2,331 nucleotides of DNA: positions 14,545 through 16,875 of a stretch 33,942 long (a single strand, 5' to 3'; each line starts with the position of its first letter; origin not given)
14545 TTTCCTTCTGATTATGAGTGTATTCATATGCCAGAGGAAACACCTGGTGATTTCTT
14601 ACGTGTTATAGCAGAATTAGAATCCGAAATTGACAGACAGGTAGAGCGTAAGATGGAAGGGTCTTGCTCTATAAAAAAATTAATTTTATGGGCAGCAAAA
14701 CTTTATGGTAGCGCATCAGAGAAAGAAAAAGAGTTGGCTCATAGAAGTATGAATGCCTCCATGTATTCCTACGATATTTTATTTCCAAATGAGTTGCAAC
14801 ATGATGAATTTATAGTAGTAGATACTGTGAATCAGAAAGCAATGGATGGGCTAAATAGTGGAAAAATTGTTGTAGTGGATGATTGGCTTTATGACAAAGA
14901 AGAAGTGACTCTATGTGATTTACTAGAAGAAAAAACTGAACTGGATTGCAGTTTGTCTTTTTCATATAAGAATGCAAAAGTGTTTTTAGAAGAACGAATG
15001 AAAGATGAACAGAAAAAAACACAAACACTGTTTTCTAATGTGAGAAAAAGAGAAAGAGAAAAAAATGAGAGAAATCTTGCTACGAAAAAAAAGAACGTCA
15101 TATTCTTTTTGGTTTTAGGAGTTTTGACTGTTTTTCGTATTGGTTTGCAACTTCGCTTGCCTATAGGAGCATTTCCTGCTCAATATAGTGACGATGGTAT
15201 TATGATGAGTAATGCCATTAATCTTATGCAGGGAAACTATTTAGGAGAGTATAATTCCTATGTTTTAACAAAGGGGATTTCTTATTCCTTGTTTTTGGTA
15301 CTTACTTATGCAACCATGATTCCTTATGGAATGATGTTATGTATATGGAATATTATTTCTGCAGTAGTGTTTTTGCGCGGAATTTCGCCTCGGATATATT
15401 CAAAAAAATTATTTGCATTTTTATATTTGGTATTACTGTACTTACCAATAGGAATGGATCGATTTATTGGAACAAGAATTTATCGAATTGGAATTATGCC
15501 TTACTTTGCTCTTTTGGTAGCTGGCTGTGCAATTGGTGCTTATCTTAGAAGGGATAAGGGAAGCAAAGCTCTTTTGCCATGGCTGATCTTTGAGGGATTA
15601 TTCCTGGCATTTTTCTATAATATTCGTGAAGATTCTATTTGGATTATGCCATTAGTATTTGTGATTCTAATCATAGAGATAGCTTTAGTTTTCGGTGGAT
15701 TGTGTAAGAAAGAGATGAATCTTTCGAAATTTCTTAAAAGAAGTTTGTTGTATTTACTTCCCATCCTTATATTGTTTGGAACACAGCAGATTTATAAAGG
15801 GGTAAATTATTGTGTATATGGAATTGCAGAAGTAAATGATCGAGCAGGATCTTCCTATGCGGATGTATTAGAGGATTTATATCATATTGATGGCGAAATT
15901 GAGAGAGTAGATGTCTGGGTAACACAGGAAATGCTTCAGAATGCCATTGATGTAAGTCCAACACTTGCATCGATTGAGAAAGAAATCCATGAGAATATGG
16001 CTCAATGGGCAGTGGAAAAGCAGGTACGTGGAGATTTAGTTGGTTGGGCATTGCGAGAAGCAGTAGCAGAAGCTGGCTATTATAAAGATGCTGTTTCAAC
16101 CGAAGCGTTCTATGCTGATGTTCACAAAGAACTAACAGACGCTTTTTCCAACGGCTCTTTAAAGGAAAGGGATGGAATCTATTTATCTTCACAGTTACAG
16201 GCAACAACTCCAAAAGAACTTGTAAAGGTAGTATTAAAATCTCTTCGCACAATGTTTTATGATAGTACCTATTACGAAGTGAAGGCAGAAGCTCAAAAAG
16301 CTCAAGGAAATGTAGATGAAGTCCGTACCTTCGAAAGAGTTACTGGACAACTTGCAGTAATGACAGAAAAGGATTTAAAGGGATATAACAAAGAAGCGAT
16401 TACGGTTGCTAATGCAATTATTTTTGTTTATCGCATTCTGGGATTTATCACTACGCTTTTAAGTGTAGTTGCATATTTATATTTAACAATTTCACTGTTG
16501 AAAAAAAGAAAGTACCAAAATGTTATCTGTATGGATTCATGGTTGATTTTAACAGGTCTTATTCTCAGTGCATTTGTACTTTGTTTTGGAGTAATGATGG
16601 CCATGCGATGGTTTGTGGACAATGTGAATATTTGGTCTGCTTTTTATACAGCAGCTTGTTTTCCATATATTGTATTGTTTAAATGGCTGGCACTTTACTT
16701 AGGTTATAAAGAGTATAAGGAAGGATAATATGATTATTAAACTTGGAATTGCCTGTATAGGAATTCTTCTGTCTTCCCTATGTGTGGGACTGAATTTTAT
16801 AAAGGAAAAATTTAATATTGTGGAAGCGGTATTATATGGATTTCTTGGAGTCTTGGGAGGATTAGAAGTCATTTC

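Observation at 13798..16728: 976-aa chimera: cytoplasmic kinase-like domain and charged linker fused to a GT-C-like polytopic domain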

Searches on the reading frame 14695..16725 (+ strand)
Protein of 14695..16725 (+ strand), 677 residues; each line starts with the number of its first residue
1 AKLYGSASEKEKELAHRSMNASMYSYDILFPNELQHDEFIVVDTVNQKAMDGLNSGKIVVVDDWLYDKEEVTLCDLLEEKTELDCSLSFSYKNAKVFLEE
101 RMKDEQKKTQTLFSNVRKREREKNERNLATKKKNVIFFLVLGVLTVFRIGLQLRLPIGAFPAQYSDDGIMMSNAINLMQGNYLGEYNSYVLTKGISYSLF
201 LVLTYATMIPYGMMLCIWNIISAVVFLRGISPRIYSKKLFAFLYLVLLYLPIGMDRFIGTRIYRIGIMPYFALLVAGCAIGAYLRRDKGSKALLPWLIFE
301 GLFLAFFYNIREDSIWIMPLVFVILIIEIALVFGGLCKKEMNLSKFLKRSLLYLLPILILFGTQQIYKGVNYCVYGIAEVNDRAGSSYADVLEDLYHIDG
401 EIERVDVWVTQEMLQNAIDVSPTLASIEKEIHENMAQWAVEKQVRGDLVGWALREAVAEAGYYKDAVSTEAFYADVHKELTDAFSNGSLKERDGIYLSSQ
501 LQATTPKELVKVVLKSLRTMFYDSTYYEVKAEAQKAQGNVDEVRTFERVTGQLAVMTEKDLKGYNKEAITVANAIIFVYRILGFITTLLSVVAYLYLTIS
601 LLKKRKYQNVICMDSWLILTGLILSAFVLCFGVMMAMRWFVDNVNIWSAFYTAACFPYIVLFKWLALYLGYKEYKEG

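Call 6: search_protein_families(library=pfam, proteins=[window:15094-16725:+], max_evalue=10)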
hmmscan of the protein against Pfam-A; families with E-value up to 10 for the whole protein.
seq(544 aa): 0 families

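Call 21: find_homologous_proteins(query=window:15085-16725:+, max_evalue=0.01)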
Query window:15085-16725:+ (547 aa): 22 proteins with E <= 0.01 among 8000 candidates.
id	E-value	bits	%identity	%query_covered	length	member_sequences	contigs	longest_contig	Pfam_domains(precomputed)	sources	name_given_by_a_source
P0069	1.4e-243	828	67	99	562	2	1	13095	-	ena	-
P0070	5.7e-98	347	38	77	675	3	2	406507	-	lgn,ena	-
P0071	7.0e-95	337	37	78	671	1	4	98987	-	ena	-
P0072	8.0e-88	314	37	79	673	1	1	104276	-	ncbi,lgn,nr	ncbi:MAG: hypothetical protein Q4B03_05050 [Lachnospiraceae bacterium]|nr:hypothetical protein [Lach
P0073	2.8e-86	309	34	98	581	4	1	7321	-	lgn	-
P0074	7.0e-76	274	32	97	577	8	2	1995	-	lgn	-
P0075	2.1e-54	203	30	71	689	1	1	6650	-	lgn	-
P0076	1.6e-40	158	27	93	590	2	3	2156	-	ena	-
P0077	1.6e-37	148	29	75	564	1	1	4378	-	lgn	-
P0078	5.2e-37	146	29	78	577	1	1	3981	-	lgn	-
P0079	1.1e-36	145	29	78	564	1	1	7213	-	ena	-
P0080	2.0e-36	144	28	84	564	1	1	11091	-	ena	-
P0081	3.4e-36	143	29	78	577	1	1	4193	-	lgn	-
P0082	4.1e-36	143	29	75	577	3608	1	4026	-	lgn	-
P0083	6.0e-36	142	29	78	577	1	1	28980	-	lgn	-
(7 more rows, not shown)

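Call 23: find_encoding_contigs(protein=P0069, flank=10000, max_places=2)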
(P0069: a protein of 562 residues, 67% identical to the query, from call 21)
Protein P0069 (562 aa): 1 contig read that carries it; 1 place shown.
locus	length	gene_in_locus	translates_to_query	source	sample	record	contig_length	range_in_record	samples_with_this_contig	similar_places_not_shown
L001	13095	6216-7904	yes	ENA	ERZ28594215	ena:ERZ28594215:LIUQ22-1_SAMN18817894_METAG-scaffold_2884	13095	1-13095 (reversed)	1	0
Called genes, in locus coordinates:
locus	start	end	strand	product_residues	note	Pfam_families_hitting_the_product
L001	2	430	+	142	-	?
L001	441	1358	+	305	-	PF01073:3Beta_HSD, PF01370:Epimerase, PF04321:RmlD_sub_bind, PF16363:GDP_Man_Dehyd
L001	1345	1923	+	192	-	PF00908:dTDP_sugar_isom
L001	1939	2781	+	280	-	PF01061:ABC2_membrane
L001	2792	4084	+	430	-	PF00005:ABC_tran, PF14524:Wzt_C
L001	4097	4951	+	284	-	-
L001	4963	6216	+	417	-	-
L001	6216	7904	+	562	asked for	-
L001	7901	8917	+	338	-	PF19554:DUF6077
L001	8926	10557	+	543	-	PF00753:Lactamase_B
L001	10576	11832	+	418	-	PF25984:BSH_YknX, PF25990:Beta-barrel_YknX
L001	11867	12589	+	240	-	PF00005:ABC_tran, PF02463:SMC_N (faint), PF13304:AAA_21 (faint)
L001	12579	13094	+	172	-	?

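Call 26: find_encoding_contigs(protein=P0070, flank=10000, max_places=2)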
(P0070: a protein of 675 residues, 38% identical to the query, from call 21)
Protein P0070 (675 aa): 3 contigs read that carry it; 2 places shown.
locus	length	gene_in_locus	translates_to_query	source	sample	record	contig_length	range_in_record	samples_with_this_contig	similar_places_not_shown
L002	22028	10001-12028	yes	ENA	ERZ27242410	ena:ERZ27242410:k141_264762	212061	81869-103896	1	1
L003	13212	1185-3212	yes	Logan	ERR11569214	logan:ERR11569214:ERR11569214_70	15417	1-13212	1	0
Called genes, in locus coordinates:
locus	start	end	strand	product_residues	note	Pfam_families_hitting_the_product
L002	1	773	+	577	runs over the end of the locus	PF08757:CotH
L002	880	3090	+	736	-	-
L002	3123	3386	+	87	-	PF01312:Bac_export_2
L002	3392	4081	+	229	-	PF00149:Metallophos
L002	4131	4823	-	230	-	PF09986:DUF2225, PF13424:TPR_12 (faint)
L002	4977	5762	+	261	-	PF04607:RelA_SpoT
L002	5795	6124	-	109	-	-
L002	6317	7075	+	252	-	-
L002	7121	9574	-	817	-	PF00133:tRNA-synt_1, PF09334:tRNA-synt_1g, PF13603:tRNA-synt_1_2, PF00133:tRNA-synt_1, PF08264:Anticodon_1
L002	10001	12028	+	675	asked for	-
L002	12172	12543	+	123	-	PF03733:YccF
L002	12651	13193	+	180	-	PF21349:RUBY_RBDX, PF02915:Rubrerythrin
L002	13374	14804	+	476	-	PF13396:PLDc_N, PF13091:PLDc_2, PF00614:PLDc, PF13091:PLDc_2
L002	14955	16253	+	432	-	PF00275:EPSP_synthase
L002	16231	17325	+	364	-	PF01264:Chorismate_synt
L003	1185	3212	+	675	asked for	-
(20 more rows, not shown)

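Call 30: search_protein_representatives(protein=window:14695-16725:+)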
Query: 677 residues. Proteins with E-value up to 0.001 (for the whole library): 2496; up to 1e-10: 1689; up to 1e-30: 456. The best 150 are listed.
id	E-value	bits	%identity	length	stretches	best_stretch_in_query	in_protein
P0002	1.5e-248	843.0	59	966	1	1-676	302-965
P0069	9.0e-245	830.6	66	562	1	123-674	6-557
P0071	2.1e-95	337.1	38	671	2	132-556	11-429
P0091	6.6e-95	335.4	34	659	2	135-552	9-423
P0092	3.0e-93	330.0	35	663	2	137-560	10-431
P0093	6.4e-90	318.9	35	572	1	140-671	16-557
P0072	3.0e-88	313.4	37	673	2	131-553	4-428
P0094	7.9e-88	312.0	35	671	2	117-552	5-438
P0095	5.0e-87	309.4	37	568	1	133-667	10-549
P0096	6.6e-87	309.0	34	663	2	130-557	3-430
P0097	1.1e-86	308.3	35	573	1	131-634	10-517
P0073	1.1e-86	308.2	35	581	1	135-670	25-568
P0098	3.3e-86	306.7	34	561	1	134-669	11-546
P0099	1.2e-84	301.5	36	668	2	131-552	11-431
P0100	1.9e-84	300.9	35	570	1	125-669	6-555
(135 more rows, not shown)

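Call 31: search_protein_families(library=pfam, alignment_id=A2, max_evalue=1)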
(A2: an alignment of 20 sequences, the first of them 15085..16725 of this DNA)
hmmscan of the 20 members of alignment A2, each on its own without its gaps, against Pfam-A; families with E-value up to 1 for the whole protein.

A. member 1, window:15085-16725:+ (547 aa): 0 families

B. families by the number of members that match (of 20 scanned): 12 families
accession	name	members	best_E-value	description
PF15681.10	LAX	3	0.072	Lymphocyte activation family X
PF13303.11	PTS_EIIC_2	1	0.0052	Phosphotransferase system, EIIC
PF13906.12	AA_permease_C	1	0.0078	C-terminus of AA_permease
PF19297.4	QcrA_N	1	0.031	QcrA subunit N-terminal region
PF19382.4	DUF5957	1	0.036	Family of unknown function (DUF5957)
PF04186.18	FxsA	1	0.07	FxsA cytoplasmic membrane protein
PF12725.13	DUF3810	1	0.12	Protein of unknown function (DUF3810)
PF24226.1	DUF7442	1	0.15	Phage membrane protein Family of unknown function (DUF7442)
PF13903.11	Claudin_2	1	0.19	PMP-22/EMP/MP20/Claudin tight junction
PF15820.10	ECSCR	1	0.41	Endothelial cell-specific chemotaxis regulator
PF17475.7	Binary_toxB_2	1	0.68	Clostridial binary toxin B/anthrax toxin PA domain 2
PF19942.4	DUF6404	1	0.86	Family of unknown function (DUF6404)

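Call 33: search_solved_structures(query=A2, max_evalue=10, show_alignments=2)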
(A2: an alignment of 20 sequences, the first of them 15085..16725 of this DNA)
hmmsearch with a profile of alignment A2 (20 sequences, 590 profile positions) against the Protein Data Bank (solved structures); distinct sequences matched with E-value up to 10: 2.
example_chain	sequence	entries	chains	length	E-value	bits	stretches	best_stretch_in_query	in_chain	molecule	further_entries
9uuy_C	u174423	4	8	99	0.45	12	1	57-135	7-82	NAD(P) transhydrogenase subunit alpha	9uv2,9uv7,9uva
9l76_B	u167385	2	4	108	0.61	11.6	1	56-135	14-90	NAD(P) transhydrogenase subunit alpha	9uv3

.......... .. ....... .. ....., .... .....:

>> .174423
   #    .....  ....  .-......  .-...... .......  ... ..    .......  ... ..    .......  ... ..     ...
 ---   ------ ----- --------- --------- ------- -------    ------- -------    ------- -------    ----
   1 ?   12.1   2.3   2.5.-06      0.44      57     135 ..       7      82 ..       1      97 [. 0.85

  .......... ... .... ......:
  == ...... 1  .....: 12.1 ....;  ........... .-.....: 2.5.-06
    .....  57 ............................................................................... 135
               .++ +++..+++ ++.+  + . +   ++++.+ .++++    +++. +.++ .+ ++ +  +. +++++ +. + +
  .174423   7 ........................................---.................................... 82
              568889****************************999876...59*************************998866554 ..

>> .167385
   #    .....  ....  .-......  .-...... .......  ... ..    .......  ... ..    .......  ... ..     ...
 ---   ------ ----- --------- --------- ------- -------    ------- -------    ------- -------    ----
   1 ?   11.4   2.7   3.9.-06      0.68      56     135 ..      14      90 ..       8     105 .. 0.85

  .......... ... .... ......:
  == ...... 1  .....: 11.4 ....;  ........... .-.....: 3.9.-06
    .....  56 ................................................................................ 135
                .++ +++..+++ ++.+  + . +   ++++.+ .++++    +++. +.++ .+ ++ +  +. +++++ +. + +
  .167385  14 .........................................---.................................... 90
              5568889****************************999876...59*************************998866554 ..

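Call 39: predict_structure(alignment_id=A2)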
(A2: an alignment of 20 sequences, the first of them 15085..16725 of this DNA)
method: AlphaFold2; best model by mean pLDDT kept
length: 547 residues; sequences in the alignment: 20
mean_pLDDT: 89.5   pTM: 0.88
mean pLDDT of the five models: 89.5, 88.4, 87.0, 86.9, 85.9
residues with pLDDT >= 90: 330; 70-90: 198; 50-70: 19; < 50: 0
segments of 3 or more residues with pLDDT < 50: none
pLDDT, mean of each block of 10 residues (from residue 1): 85 96 89 85 93 90 89 94 95 96 85 96 89 89 94 90 95 93 72 86 89 90 94 94 93 86 93 85 96 98 92 87 94 93 98 97 82 85 90 91 89 91 85 86 96 95 93 67 86 90 82 69 92 94 83
secondary structure, 60 per line:
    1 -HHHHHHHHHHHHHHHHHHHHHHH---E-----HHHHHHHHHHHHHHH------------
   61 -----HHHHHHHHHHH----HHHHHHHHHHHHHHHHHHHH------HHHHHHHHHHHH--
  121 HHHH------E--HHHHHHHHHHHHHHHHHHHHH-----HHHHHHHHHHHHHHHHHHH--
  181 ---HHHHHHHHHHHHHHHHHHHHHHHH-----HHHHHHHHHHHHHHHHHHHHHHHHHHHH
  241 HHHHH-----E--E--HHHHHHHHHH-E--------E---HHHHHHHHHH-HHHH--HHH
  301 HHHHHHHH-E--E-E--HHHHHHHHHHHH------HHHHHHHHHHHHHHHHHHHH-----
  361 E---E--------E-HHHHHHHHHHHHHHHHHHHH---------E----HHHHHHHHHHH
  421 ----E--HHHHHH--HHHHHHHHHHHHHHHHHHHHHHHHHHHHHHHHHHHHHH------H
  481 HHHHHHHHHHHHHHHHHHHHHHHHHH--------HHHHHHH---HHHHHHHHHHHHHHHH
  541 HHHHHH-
elements in order: H2-24 H34-48 H66-76 H81-100 H107-118 H121-124 H134-154 H160-178 H184-207 H213-245 H257-266 H281-290 H292-295 H298-308 H318-329 H336-355 H376-395 H410-420 H428-433 H436-473 H480-506 H515-521 H525-546

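Call 42: fold_search(model_id=the predicted structure, library=pdb)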
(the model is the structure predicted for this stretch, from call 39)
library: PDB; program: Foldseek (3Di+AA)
matches with E <= 10: 228; with E <= 0.001: 2
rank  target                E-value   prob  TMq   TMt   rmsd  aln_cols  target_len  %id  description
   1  5ezm                  1.2e-04  1.00  0.32  0.33  18.7       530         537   12  Crystal Structure of ArnT from Cupriavidus metallidurans in the apo state (released 2016-02-17)
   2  5f15                  7.5e-04  1.00  0.31  0.31  18.5       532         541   12  Crystal Structure of ArnT from Cupriavidus metallidurans bound to Undecaprenyl phosphate (released 2016-02-17)
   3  6p25_B                2.7e-03  1.00  0.32  0.26   9.8       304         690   12  Structure of S. cerevisiae protein O-mannosyltransferase Pmt1-Pmt2 complex bound to the sugar donor and a peptide acce (released 2019-07-10)
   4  3waj                  8.3e-03  0.97  0.26  0.19  24.4       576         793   10  Crystal structure of the Archaeoglobus fulgidus oligosaccharyltransferase (O29867_ARCFU) complex with Zn and sulfate (released 2013-10-30)
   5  7bvh_A                2.2e-02  0.89  0.27  0.17  21.0       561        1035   11  Crystal structure of arabinosyltransferase EmbC2-AcpM2 complex from Mycobacterium smegmatis complexed with di-arabinos (released 2020-04-29)
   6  6gxc_A                2.4e-02  0.94  0.27  0.22  23.3       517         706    9  Bacterial oligosaccharyltransferase PglB in complex with an inhibitory peptide and a reactive lipid-linked oligosaccha (released 2018-11-14)
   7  7e9s_A                3.4e-02  0.87  0.26  0.18  24.0       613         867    8  Archaeal oligosaccharyltransferase AglB from Archaeoglobus fulgidus in complex with an inhibitory peptide and a dolich (released 2021-09-08)
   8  8b23_B                4.2e-02  0.20  0.14  0.12  28.2       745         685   12  Time-resolved structure of K+-dependent Na+-PPase from Thermotoga maritima 600-seconds post reaction initiation with N (released 2024-01-17)
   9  5ogl_A                4.7e-02  0.85  0.26  0.22  23.0       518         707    8  Structure of bacterial oligosaccharyltransferase PglB in complex with an acceptor peptide and an lipid-linked oligosac (released 2017-10-25)
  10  8age_A                6.2e-02  0.91  0.29  0.25  21.9       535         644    9  Structure of yeast oligosaccharylransferase complex with acceptor peptide bound (released 2022-12-07)
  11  8agb_A                8.4e-02  0.93  0.28  0.25  20.5       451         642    9  Structure of yeast oligosaccharylransferase complex with lipid-linked oligosaccharide bound (released 2022-12-07)
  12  6c26_A                8.7e-02  0.87  0.30  0.26  22.4       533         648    9  The Cryo-EM structure of a eukaryotic oligosaccharyl transferase complex (released 2018-01-31)
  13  7wc4                  8.7e-02  0.15  0.11  0.14  28.1       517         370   12  Crystal structure of serotonin 2A receptor in complex with serotonin (released 2022-01-26)
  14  7oci_F                1.4e-01  0.82  0.29  0.25  22.0       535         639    8  Cryo-EM structure of yeast Ost6p containing oligosaccharyltransferase complex (released 2022-02-16)
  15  8b6l_I                1.4e-01  0.80  0.30  0.25  21.1       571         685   11  Subtomogram average of the human Sec61-TRAP-OSTA-translocon (released 2022-12-07)
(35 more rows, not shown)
